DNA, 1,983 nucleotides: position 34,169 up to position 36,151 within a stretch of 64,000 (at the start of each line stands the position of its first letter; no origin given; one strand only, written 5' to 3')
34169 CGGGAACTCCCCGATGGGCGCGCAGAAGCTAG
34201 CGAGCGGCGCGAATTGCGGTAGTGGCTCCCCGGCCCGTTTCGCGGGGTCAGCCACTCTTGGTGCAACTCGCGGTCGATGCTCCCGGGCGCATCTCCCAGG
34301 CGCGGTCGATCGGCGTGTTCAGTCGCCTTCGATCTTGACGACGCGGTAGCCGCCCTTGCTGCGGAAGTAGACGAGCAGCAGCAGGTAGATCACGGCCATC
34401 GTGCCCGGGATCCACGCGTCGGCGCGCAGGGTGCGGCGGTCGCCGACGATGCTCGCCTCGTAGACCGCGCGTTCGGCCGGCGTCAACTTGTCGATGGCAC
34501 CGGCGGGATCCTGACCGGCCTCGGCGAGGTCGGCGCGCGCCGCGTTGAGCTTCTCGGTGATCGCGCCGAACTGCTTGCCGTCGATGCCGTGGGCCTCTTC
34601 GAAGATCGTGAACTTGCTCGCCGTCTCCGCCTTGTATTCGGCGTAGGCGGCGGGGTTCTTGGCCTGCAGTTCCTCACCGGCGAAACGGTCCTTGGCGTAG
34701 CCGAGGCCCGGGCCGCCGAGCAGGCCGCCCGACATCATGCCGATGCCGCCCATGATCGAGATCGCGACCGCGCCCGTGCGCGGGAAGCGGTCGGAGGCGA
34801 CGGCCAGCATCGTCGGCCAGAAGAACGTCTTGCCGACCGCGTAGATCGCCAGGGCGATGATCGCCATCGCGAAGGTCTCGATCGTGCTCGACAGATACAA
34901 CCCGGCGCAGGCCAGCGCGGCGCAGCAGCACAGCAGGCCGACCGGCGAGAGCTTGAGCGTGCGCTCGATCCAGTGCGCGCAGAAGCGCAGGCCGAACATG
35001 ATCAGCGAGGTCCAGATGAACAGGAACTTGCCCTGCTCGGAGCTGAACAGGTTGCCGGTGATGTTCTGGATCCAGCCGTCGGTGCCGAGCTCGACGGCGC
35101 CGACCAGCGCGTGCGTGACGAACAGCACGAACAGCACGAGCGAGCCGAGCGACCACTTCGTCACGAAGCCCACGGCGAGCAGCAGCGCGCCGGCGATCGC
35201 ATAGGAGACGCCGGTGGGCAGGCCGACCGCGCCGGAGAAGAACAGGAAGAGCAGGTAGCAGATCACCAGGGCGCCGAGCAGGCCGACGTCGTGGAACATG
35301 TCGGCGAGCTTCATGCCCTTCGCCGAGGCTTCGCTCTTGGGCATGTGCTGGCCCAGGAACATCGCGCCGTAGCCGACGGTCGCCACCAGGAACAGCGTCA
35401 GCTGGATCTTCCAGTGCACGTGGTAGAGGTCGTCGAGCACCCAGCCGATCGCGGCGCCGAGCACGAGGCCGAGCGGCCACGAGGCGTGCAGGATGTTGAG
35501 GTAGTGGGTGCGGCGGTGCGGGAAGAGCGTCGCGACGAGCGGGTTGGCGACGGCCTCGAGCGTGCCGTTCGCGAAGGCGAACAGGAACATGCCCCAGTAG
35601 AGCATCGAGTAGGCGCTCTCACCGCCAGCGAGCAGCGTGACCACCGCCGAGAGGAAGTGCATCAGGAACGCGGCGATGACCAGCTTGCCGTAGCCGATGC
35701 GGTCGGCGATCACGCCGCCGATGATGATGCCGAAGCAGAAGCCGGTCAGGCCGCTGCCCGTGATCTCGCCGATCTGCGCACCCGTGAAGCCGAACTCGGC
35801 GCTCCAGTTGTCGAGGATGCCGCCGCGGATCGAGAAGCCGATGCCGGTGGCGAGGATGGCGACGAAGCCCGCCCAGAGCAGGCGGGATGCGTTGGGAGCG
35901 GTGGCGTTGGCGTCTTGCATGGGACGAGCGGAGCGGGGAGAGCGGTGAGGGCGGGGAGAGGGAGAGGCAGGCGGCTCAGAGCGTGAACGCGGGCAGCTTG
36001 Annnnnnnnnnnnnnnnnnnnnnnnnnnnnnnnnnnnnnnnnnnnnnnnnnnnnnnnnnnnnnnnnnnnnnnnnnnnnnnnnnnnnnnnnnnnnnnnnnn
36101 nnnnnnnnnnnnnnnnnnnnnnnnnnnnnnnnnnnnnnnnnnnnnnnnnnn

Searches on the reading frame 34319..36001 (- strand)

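Call 11: search_protein_families(library=pfam, proteins=[window:34319-36001:-], max_evalue=0.001)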
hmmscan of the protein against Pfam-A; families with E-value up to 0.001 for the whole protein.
window:34319-36001:- (560 aa): 2 families
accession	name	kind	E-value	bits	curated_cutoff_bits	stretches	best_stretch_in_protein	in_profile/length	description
PF07690.21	MFS_1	-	1.2e-19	70.9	33.4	1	46-429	2-346/347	Major Facilitator Superfamily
PF00083.30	Sugar_tr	-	0.00018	21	22.3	1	75-208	46-181/452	Sugar (and other) transporter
